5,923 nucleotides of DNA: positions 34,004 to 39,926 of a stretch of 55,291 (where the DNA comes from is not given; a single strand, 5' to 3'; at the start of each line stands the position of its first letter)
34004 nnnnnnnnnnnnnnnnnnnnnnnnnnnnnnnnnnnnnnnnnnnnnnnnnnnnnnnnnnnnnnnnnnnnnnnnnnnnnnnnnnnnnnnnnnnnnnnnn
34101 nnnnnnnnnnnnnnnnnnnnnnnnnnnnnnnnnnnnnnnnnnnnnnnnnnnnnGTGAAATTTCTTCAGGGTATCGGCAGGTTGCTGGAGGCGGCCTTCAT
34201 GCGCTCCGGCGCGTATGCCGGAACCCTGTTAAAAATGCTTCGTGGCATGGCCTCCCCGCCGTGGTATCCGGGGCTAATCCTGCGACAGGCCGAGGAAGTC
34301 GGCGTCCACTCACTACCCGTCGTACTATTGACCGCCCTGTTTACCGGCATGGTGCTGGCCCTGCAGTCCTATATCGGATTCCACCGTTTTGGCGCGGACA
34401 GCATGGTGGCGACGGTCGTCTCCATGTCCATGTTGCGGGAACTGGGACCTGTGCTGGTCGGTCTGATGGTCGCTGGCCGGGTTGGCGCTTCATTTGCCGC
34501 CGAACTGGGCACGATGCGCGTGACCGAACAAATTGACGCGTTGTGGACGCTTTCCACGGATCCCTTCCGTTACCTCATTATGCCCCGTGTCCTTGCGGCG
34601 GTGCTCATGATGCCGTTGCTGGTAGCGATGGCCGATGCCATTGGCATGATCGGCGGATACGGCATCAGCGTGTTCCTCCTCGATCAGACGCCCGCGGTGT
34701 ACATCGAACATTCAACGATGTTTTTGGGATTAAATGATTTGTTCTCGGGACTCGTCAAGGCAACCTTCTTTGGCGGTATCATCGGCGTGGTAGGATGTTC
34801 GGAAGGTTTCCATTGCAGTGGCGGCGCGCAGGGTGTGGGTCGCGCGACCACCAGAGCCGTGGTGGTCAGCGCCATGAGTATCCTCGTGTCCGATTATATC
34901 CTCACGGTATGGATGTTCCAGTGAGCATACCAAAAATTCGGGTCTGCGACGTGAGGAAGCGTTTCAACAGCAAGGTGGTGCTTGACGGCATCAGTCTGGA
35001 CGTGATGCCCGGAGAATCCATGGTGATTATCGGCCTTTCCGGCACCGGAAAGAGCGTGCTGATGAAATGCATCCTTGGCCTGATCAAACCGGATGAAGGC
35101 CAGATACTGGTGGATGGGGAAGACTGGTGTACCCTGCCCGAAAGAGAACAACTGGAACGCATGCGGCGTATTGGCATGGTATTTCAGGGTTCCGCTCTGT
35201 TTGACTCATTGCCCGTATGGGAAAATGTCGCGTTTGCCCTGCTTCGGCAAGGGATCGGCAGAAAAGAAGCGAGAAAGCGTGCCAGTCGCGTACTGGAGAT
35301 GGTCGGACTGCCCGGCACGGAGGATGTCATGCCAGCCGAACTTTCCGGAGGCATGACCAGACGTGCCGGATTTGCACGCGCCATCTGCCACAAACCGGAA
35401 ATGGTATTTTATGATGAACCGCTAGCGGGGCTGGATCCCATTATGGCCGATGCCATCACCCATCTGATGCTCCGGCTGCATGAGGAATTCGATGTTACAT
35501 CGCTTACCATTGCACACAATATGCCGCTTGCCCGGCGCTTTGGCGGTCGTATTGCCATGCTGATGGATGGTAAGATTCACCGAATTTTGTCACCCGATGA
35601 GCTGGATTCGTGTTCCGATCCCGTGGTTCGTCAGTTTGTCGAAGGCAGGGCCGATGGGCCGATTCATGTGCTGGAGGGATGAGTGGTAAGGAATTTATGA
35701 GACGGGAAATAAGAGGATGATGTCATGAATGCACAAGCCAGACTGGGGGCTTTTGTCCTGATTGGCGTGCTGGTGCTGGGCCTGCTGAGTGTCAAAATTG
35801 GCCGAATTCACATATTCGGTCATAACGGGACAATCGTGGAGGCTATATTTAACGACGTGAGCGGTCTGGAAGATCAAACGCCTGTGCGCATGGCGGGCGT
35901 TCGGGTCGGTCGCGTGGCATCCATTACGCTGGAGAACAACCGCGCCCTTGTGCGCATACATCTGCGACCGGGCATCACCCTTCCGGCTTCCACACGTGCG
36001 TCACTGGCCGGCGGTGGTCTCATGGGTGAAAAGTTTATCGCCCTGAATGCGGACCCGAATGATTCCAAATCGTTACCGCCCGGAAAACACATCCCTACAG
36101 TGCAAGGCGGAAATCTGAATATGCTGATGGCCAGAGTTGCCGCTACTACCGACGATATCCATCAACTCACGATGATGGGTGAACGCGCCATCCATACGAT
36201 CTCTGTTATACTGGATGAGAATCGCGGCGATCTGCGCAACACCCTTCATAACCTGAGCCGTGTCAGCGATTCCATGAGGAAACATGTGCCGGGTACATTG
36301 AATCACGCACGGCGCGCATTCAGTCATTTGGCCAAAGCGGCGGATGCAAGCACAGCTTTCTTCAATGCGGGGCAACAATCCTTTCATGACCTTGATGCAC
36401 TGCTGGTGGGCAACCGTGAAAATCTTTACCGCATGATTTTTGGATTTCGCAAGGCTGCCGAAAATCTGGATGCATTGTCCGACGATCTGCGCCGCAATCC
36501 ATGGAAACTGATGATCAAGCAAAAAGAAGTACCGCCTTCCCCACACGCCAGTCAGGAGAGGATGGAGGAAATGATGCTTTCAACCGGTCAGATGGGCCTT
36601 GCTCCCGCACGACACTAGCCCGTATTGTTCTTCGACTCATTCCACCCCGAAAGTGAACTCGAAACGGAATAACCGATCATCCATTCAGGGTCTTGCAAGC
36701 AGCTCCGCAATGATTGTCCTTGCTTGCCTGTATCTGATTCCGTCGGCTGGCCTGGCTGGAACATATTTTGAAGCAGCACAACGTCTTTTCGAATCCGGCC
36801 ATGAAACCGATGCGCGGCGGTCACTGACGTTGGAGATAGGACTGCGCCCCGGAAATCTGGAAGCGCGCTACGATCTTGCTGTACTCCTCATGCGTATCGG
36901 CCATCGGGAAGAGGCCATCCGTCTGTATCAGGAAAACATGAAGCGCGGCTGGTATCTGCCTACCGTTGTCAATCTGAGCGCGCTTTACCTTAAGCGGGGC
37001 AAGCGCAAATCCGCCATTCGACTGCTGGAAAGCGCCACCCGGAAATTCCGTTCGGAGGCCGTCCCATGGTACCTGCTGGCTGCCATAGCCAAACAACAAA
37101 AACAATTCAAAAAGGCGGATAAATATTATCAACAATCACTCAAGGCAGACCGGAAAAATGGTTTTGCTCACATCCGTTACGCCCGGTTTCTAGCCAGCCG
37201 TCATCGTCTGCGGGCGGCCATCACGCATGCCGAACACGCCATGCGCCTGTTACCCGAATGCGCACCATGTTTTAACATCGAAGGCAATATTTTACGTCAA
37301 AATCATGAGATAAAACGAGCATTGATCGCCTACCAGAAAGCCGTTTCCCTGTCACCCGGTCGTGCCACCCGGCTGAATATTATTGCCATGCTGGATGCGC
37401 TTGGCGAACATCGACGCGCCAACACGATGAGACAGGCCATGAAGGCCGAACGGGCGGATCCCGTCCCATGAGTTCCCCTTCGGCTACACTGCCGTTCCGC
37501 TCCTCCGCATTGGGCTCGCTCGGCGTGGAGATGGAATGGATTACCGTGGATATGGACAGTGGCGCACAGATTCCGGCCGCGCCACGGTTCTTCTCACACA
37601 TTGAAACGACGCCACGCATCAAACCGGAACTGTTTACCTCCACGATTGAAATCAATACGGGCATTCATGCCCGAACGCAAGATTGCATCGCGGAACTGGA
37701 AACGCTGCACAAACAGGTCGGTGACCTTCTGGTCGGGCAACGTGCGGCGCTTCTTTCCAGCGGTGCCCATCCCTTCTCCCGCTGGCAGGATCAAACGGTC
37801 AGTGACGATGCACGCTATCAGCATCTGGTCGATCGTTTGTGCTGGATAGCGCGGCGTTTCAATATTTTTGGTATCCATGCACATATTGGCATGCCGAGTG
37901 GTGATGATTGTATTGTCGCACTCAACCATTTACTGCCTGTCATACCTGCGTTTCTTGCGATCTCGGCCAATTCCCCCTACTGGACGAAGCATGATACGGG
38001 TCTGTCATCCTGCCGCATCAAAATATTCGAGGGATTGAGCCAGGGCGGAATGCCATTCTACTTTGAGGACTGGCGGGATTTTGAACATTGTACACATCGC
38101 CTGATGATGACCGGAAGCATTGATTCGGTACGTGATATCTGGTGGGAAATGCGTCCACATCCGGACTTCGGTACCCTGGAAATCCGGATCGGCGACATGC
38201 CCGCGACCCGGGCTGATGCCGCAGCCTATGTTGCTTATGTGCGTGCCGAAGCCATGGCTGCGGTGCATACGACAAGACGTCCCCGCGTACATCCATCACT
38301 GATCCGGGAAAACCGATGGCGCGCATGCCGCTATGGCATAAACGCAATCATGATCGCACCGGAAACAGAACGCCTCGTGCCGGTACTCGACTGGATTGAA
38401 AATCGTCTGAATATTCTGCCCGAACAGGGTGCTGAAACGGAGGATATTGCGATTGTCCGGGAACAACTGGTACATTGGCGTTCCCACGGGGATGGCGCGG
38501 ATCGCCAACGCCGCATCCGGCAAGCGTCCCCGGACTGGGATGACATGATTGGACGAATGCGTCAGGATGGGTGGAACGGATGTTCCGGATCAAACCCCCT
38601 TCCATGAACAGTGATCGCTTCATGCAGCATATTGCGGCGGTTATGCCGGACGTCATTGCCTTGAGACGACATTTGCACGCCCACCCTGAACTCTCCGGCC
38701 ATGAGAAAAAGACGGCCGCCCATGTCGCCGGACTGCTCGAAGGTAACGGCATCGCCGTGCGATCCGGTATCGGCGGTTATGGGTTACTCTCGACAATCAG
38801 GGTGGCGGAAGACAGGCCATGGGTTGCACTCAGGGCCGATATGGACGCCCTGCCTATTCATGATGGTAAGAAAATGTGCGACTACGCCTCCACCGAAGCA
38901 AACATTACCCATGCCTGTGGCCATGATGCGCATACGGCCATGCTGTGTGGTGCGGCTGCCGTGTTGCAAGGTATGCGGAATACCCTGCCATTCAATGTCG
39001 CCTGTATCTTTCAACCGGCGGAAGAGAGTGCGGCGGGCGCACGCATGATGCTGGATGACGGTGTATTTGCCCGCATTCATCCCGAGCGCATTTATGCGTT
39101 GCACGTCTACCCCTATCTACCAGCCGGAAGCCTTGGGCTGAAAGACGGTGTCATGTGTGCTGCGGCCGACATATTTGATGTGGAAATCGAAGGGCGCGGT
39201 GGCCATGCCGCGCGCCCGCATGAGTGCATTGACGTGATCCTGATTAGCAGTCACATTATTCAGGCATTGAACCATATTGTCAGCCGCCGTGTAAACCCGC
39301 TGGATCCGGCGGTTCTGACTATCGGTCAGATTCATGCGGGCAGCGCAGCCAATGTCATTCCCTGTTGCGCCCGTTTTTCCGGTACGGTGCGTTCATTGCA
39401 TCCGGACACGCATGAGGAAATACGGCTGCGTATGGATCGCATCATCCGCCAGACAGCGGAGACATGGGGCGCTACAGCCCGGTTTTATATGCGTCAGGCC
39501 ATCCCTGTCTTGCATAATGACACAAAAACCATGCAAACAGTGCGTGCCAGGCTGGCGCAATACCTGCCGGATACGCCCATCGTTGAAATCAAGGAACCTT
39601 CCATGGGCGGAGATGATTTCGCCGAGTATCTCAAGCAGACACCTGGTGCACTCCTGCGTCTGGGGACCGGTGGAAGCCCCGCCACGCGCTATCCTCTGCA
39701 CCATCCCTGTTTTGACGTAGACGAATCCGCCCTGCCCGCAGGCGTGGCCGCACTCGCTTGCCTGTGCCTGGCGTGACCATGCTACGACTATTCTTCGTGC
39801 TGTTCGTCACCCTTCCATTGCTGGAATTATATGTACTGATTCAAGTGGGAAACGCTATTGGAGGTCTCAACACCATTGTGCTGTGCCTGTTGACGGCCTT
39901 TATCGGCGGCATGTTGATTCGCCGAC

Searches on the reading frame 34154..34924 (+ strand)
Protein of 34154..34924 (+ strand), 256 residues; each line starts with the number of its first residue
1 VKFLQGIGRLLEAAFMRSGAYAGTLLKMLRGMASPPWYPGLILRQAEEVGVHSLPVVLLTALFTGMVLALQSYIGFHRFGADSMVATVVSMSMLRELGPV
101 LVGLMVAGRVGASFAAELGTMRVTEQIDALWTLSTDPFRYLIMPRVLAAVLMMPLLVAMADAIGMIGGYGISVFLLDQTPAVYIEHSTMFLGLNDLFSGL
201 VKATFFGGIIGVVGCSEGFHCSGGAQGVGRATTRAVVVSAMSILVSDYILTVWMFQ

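Call 30: search_protein_families(library=pfam, proteins=[window:34154-34924:+], max_evalue=0.001)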
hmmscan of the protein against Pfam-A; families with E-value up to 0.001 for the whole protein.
window:34154-34924:+ (256 aa): 1 family
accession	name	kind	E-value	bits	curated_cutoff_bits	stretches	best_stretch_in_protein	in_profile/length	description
PF02405.21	MlaE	-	4.6e-82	275.2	22.5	1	42-252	1-211/212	Permease MlaE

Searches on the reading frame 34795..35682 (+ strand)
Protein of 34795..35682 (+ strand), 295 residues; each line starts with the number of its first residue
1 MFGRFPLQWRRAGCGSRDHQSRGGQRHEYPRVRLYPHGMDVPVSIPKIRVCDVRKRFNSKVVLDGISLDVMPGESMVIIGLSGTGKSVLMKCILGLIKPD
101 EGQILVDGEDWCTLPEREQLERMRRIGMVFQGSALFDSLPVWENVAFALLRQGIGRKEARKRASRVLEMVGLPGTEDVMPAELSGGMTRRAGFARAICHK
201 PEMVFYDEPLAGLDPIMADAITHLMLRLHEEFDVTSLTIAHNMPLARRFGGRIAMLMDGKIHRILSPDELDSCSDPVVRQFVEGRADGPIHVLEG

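Call 30: search_protein_families(library=pfam, proteins=[window:34795-35682:+], max_evalue=0.001)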
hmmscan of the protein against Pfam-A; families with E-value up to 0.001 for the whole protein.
window:34795-35682:+ (295 aa): 1 family
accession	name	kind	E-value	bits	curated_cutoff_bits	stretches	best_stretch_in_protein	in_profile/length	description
PF00005.33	ABC_tran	-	3.6e-31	109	25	1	63-211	1-137/137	ABC transporter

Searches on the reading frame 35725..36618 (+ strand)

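Call 30: search_protein_families(library=pfam, proteins=[window:35725-36618:+], max_evalue=0.001)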
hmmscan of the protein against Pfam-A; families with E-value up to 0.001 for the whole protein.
window:35725-36618:+ (297 aa): 1 family
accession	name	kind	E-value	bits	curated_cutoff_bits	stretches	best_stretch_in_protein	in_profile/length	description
PF02470.25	MlaD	-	1.7e-19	70.2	25.1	1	35-108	2-79/81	MlaD protein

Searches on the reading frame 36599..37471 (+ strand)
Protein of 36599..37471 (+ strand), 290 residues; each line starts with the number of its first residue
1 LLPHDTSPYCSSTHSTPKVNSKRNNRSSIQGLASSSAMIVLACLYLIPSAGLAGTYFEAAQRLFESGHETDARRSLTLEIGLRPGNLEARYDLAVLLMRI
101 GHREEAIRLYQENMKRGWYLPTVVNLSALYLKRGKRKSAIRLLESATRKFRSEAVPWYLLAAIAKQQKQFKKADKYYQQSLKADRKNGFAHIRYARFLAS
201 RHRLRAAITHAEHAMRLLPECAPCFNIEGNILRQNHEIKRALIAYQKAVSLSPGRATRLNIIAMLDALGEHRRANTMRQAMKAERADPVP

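Call 30: search_protein_families(library=pfam, proteins=[window:36599-37471:+], max_evalue=0.001)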
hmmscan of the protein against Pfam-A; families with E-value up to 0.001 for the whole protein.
window:36599-37471:+ (290 aa): 15 families
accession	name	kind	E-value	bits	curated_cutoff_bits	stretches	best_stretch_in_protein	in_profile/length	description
PF07719.23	TPR_2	-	1.4e-18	65.9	27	1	157-187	4-34/34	Tetratricopeptide repeat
PF00515.34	TPR_1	-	5e-12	45.5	27.8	1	157-187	4-34/34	Tetratricopeptide repeat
PF14559.12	TPR_19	-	9.7e-12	45.5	25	1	66-111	4-49/68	Tetratricopeptide repeat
PF13181.12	TPR_8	-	1.3e-11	44.2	25.7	1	157-187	4-34/34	Tetratricopeptide repeat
PF13428.12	TPR_14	-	1e-10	41.6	23.5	0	156-196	3-43/44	Tetratricopeptide repeat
PF13176.12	TPR_7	-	7.3e-09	35.5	27.9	0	92-113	4-27/36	Tetratricopeptide repeat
PF13432.12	TPR_16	-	3.3e-08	34.3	32.7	0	129-186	6-63/65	Tetratricopeptide repeat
PF13424.12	TPR_12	-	5.5e-08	33.3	30.1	0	126-186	9-77/77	Tetratricopeptide repeat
PF13431.12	TPR_17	-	2.1e-07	31.1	24.4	0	176-208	1-33/34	Tetratricopeptide repeat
PF25063.1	ARM_TT21_C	-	1.6e-05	25.3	35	1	112-187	92-162/209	Tetratricopeptide repeat protein 21 C-terminal ARM domain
PF23914.1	TPR_CcmH_CycH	-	3.9e-05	24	42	0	135-182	102-149/158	Cytochrome c-type biogenesis protein H TPR domain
PF13374.12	TPR_10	-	5.2e-05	23.6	27.5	0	88-114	3-29/42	Tetratricopeptide repeat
PF14561.12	TPR_20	-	0.00041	21.1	25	0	79-109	14-44/90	Tetratricopeptide repeat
PF24575.1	TPR_Slam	-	0.00061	20.6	35.2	0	157-208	50-101/104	Surface lipoprotein assembly modifier, N-terminal TPR repeats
PF13174.12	TPR_6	-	0.00068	20.6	26.3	0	88-112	1-25/33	Tetratricopeptide repeat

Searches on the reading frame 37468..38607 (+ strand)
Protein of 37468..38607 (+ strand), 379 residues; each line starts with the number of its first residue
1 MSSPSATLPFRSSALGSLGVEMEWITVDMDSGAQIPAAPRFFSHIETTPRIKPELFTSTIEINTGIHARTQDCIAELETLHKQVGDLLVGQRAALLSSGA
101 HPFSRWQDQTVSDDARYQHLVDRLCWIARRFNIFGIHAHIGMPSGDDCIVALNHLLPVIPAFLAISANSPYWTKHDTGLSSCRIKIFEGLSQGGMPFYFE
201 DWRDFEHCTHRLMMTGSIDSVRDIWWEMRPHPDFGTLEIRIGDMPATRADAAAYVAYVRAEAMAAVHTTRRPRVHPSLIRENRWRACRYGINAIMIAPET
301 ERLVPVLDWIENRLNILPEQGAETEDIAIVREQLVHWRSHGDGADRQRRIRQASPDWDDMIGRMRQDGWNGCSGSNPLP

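Call 30: search_protein_families(library=pfam, proteins=[window:37468-38607:+], max_evalue=0.001)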
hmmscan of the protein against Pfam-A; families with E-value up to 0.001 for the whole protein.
window:37468-38607:+ (379 aa): 1 family
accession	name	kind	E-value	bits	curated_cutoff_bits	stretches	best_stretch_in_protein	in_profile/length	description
PF04107.18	GCS2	-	2.3e-48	165.5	21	1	18-290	1-290/291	Glutamate-cysteine ligase family 2(GCS2)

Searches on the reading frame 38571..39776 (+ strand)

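Call 30: search_protein_families(library=pfam, proteins=[window:38571-39776:+], max_evalue=0.001)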
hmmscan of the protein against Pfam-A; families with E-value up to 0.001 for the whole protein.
window:38571-39776:+ (401 aa): 2 families
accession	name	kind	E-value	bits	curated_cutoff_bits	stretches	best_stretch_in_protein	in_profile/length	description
PF01546.33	Peptidase_M20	-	6.1e-36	124.7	24.6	1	86-399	1-204/206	Peptidase family M20/M25/M40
PF07687.19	M20_dimer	-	4.3e-13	49.6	21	1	203-297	10-104/107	Peptidase dimerisation domain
